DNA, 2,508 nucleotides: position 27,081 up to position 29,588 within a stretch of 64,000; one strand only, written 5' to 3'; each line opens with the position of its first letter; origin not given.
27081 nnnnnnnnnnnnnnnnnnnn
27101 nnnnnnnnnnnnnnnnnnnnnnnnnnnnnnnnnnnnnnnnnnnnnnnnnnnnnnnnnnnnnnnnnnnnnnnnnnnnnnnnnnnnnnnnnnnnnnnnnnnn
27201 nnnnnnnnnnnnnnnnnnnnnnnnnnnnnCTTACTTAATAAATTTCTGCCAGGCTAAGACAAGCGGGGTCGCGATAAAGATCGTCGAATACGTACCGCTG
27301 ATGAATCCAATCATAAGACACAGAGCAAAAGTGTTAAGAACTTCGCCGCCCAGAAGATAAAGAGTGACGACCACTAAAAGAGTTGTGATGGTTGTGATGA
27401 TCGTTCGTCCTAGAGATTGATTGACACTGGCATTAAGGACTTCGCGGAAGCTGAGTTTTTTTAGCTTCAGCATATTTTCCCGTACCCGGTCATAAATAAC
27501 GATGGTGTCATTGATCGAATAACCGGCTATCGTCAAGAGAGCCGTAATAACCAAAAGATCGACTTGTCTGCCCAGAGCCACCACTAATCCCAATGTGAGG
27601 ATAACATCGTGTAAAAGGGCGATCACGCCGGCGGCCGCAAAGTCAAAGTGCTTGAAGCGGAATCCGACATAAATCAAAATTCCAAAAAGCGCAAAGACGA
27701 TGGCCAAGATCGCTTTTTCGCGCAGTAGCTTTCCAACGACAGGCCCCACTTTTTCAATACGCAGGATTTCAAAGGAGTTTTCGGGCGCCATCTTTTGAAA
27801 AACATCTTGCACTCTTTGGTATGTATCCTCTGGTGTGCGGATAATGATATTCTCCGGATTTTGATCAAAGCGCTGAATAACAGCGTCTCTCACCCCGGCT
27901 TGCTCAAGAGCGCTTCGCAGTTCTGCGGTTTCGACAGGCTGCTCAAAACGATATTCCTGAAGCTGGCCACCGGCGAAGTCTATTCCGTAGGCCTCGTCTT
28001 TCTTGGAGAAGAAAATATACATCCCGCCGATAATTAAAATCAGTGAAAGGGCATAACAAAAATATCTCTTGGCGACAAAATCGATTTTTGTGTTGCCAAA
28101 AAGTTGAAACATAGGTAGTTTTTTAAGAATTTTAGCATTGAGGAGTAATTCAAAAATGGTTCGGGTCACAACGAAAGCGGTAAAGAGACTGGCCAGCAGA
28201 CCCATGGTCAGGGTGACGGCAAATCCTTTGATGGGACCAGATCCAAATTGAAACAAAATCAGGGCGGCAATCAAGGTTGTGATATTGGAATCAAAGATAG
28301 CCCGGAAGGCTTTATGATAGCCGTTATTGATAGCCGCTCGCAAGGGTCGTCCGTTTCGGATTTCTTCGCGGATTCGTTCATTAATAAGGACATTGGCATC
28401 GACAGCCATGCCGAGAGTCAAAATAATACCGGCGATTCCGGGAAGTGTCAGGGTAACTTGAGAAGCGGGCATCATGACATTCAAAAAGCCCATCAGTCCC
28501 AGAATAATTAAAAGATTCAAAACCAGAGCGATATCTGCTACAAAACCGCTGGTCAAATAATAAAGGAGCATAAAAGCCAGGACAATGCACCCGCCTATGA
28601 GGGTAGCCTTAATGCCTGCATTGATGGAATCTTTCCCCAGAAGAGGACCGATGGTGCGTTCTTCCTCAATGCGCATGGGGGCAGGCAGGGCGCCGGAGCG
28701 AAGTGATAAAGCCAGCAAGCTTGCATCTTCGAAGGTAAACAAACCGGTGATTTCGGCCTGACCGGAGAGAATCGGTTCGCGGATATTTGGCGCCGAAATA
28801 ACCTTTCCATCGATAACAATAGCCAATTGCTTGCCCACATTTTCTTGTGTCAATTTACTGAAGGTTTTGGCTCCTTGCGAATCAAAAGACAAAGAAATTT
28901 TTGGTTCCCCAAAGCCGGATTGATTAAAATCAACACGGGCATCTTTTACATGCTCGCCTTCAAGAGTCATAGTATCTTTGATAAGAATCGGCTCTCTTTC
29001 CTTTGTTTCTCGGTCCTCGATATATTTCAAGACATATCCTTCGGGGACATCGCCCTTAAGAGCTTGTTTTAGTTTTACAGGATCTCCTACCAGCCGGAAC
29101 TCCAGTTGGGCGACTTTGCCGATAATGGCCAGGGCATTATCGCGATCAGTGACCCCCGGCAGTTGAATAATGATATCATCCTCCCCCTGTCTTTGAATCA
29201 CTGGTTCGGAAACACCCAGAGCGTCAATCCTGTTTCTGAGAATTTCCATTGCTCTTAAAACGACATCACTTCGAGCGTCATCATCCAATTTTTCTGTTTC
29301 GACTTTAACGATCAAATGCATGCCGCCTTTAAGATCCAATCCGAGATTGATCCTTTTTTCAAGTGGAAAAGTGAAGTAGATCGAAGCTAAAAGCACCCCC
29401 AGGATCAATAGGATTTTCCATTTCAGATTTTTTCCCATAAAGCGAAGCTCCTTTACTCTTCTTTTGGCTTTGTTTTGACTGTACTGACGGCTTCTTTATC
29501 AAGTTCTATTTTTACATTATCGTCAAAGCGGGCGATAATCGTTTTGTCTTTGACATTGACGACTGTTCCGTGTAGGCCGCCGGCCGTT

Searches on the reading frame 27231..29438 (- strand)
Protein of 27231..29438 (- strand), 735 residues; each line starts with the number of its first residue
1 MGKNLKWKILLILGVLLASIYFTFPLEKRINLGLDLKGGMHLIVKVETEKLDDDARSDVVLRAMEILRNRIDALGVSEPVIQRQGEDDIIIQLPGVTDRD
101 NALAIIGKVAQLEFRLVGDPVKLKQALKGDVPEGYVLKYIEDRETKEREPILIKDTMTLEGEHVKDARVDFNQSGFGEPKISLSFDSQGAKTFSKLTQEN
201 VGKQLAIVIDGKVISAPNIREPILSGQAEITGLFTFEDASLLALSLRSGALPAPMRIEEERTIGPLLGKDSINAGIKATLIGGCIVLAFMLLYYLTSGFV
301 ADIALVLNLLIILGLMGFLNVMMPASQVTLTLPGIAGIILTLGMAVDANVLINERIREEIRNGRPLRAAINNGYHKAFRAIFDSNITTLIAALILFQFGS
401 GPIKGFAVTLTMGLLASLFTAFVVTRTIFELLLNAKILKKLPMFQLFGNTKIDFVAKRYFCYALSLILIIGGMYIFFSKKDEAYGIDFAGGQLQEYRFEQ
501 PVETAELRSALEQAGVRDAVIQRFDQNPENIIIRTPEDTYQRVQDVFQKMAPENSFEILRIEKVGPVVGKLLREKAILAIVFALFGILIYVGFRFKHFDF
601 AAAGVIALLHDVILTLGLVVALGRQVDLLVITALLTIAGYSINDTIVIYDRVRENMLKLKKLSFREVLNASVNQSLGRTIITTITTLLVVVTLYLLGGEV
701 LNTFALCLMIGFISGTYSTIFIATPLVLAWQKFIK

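Call 11: search_protein_families(library=ncbifam, proteins=[window:27231-29438:-], max_evalue=1e-10)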
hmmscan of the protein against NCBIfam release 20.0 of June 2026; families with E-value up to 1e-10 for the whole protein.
window:27231-29438:- (735 aa): 25 families
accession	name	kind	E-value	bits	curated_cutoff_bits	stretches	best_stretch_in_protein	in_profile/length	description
NF009583.0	PRK13024.1-3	subfamily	1.5e-234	780.4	721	1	8-733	8-736/755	protein translocase subunit SecDF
NF011315.0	PRK14726.1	equivalog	6.4e-187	623.3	1249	1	57-731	160-828/855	protein translocase subunit SecDF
NF009585.0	PRK13024.1-5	equivalog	2e-183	612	1037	2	155-514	379-731/993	protein translocase subunit SecDF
TIGR01129.1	secD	equivalog_domain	6.4e-155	516.2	244.4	2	32-428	1-396/397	protein translocase subunit SecD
NF009581.0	PRK13024.1-1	equivalog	2.4e-128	429.4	1058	1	12-731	16-730/752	protein translocase subunit SecDF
TIGR00916.1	2A0604s01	subfamily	1.3e-125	417.6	148.6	2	185-422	1-231/231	SecD/SecF family protein translocase subunit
NF009580.0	PRK13023.1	equivalog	2e-122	410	1153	1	26-729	58-749/775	protein translocase subunit SecDF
NF009584.0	PRK13024.1-4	equivalog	1.7e-118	397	1171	1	9-727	10-728/759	protein translocase subunit SecDF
TIGR00966.2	transloc_SecF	equivalog_domain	8.4e-109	363.4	160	2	452-730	1-279/279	protein translocase subunit SecF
NF009545.0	PRK12933.1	equivalog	1e-98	331.4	728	1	56-434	228-595/604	protein translocase subunit SecD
NF009540.0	PRK12911.1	equivalog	4.8e-97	325.7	1878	1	198-728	835-1392/1403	bifunctional preprotein translocase subunit SecD/SecF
NF009582.0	PRK13024.1-2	equivalog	8.5e-65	219.2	723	1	198-729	260-823/859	protein translocase subunit SecDF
NF006218.0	PRK08343.1-4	subfamily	1.7e-49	168.7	383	2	156-433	115-385/392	preprotein translocase subunit SecD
NF046001.1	SecDF_plasm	equivalog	1e-38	133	500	1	266-726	344-842/878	protein translocase subunit SecDF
NF006216.0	PRK08343.1-2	equivalog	2.5e-33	115.6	519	1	235-421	308-490/506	preprotein translocase subunit SecD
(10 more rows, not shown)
